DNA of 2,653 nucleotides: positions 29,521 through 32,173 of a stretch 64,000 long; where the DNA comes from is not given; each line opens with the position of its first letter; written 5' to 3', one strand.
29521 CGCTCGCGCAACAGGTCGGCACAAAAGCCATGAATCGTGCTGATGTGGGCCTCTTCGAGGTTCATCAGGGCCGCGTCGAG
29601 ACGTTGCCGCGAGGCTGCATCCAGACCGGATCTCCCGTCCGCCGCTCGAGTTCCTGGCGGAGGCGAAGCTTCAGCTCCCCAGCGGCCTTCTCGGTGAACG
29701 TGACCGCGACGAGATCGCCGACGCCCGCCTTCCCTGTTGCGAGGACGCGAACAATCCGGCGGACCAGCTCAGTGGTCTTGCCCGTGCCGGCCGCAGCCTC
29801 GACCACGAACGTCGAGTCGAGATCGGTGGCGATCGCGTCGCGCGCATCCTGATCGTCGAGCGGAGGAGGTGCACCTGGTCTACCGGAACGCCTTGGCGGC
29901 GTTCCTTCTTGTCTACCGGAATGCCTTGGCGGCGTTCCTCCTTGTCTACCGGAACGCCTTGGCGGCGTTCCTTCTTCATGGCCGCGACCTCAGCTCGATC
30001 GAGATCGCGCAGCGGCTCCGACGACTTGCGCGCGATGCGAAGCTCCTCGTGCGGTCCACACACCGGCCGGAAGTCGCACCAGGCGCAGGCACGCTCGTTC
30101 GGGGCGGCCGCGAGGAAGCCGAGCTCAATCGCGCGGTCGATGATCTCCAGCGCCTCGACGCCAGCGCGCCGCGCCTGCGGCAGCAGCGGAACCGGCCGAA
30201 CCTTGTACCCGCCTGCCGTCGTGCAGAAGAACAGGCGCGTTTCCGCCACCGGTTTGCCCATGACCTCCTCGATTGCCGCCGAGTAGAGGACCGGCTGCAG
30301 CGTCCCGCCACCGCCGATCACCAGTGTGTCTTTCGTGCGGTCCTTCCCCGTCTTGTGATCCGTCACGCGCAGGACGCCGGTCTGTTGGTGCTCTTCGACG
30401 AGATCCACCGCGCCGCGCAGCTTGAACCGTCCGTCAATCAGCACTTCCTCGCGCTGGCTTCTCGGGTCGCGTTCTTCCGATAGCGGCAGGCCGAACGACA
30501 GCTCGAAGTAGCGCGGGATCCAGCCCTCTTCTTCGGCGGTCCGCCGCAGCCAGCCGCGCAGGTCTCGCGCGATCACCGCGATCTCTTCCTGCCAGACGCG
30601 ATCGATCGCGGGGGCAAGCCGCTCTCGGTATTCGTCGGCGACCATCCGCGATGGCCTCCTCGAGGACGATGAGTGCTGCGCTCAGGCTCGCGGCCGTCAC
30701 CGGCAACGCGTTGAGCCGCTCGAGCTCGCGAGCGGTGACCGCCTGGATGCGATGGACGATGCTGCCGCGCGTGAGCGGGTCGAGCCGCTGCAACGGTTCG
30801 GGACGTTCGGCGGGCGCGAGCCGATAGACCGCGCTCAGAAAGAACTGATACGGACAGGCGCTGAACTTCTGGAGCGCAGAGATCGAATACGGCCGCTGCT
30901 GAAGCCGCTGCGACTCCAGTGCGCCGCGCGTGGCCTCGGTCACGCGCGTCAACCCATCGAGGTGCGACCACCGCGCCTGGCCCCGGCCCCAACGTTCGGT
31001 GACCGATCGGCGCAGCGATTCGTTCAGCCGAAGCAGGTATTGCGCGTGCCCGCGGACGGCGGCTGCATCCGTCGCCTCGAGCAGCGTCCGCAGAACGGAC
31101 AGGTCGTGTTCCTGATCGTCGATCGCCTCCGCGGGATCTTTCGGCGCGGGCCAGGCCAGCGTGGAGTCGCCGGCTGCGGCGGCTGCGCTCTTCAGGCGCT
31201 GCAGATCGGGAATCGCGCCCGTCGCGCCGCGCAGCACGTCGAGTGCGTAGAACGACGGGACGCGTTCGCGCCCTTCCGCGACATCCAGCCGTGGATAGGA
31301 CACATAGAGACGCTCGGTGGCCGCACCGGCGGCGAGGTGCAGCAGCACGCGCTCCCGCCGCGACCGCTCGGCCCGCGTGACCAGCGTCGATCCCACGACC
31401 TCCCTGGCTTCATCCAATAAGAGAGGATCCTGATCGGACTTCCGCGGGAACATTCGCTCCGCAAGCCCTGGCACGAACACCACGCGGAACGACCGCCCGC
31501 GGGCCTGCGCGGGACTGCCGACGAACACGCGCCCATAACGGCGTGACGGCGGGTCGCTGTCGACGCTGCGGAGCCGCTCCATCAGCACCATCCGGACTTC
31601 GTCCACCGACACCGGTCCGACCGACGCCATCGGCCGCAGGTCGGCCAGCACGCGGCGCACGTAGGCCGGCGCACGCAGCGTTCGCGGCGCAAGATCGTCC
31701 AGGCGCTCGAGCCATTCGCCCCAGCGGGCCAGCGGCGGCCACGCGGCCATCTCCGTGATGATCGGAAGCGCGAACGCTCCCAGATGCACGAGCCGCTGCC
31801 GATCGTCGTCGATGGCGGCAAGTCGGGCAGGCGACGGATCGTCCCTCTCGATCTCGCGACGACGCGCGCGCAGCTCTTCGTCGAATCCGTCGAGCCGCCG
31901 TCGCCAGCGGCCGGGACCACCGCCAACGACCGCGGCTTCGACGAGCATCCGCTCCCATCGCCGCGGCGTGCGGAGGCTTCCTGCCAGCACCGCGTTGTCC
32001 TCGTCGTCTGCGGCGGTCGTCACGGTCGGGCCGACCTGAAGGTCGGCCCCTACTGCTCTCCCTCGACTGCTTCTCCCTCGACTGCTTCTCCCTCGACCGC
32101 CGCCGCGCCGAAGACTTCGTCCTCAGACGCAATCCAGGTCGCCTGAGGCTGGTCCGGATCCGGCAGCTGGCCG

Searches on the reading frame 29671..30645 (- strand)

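Call 79: search_protein_families(library=pfam, proteins=[window:29671-30645:-], max_evalue=0.00001)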
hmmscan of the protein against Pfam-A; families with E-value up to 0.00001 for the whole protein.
window:29671-30645:- (324 aa): 1 family
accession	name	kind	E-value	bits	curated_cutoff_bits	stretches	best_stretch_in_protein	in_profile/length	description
PF12705.13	PDDEXK_1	-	1.9e-17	64.5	22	1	16-196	83-246/247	PD-(D/E)XK nuclease superfamily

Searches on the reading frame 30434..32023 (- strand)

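Call 79: search_protein_families(library=pfam, proteins=[window:30434-32023:-], max_evalue=0.00001)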
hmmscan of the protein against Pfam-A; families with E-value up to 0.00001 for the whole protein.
window:30434-32023:- (529 aa): 1 family
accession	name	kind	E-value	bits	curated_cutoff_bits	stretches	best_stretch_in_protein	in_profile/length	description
PF12705.13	PDDEXK_1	-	1.1e-07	32.5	22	1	379-500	2-109/247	PD-(D/E)XK nuclease superfamily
